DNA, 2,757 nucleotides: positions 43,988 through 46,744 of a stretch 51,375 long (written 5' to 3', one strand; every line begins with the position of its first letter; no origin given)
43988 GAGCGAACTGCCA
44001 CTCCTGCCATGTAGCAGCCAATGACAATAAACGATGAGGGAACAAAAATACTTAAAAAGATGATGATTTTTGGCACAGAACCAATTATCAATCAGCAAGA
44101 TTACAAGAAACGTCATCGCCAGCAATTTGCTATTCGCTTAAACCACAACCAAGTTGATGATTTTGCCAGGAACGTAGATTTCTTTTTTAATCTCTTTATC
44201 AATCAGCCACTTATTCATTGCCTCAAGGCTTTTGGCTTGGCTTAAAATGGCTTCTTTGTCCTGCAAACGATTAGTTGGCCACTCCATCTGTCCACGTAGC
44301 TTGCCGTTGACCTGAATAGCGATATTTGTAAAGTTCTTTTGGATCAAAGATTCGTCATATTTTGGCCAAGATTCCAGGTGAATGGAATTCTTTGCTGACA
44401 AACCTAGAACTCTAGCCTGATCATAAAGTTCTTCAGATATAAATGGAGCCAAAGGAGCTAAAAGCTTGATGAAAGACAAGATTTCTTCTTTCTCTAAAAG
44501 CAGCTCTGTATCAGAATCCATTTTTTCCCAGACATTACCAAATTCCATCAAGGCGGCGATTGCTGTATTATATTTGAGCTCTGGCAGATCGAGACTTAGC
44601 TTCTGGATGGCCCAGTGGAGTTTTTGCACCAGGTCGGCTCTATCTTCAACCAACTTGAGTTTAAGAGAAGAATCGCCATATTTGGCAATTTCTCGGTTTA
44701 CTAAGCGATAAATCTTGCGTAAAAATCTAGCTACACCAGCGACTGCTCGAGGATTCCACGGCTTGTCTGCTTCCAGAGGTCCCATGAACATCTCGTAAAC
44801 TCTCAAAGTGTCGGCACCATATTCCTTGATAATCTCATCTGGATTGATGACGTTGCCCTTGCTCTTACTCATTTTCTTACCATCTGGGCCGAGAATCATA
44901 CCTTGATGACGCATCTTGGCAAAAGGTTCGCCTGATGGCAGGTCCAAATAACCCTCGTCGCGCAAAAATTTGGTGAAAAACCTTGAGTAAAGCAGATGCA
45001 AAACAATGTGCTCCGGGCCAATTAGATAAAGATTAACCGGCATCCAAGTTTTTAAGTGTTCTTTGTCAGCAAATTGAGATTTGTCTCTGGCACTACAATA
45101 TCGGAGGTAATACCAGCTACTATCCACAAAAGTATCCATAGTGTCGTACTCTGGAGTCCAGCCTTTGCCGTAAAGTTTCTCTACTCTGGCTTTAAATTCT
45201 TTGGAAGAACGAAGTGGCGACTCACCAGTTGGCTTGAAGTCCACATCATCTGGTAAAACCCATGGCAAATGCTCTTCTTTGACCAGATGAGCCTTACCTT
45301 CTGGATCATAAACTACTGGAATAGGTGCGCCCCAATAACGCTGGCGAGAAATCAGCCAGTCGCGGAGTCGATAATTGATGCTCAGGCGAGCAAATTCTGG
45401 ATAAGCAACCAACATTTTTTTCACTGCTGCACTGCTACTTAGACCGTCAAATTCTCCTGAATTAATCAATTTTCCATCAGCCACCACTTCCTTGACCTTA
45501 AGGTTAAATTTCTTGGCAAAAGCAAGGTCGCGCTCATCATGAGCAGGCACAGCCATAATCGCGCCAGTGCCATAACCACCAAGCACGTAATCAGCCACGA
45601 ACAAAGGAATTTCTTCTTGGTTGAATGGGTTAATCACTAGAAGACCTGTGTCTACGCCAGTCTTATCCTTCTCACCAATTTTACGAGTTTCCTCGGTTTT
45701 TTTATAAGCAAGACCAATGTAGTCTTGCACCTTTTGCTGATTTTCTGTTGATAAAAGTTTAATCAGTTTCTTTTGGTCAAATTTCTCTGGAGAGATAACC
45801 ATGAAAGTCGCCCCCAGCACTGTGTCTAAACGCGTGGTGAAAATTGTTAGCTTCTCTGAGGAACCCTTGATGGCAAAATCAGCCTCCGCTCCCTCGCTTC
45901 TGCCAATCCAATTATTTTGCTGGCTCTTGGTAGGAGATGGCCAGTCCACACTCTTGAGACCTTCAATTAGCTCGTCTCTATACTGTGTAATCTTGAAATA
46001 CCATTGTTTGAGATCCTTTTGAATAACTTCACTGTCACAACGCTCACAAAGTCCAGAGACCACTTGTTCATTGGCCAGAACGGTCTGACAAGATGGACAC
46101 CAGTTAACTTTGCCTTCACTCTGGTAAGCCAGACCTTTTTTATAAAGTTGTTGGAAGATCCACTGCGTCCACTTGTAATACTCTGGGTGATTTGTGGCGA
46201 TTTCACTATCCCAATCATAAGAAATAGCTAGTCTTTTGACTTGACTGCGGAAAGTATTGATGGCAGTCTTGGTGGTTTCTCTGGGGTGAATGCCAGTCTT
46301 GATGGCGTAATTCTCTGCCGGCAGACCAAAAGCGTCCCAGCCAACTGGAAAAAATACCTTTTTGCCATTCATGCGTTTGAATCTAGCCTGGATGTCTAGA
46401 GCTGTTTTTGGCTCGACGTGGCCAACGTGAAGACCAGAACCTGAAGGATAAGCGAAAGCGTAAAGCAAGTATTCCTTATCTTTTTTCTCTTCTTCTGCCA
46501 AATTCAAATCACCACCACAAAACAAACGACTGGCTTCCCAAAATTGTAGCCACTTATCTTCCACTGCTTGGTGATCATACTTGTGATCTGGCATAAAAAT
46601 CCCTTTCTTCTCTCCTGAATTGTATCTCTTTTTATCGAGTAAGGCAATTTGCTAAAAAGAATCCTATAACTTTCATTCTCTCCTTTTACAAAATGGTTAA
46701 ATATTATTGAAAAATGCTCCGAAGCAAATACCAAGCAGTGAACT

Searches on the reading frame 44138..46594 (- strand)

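Call 65: search_protein_families(library=pfam, proteins=[window:44138-46594:-], max_evalue=0.0001)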
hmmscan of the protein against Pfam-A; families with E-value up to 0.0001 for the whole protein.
window:44138-46594:- (818 aa): 5 families
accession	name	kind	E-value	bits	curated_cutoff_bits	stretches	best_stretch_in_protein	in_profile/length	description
PF13603.12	tRNA-synt_1_2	-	1.2e-54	185.1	25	1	228-394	2-180/185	Leucyl-tRNA synthetase, editing domain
PF00133.28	tRNA-synt_1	-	8.4e-54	183.3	22.7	2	14-230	1-225/414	tRNA synthetases class I (I, L, M and V)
PF09334.17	tRNA-synt_1g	-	6.6e-35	121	20.1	2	46-193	6-149/391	tRNA synthetases class I (M)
PF08264.19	Anticodon_1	-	3.8e-15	56.5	25.1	1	655-775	4-141/148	Anticodon-binding domain of tRNA ligase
PF01406.26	tRNA-synt_1e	-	2.2e-06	27.7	27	0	562-600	242-279/301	tRNA synthetases class I (C) catalytic domain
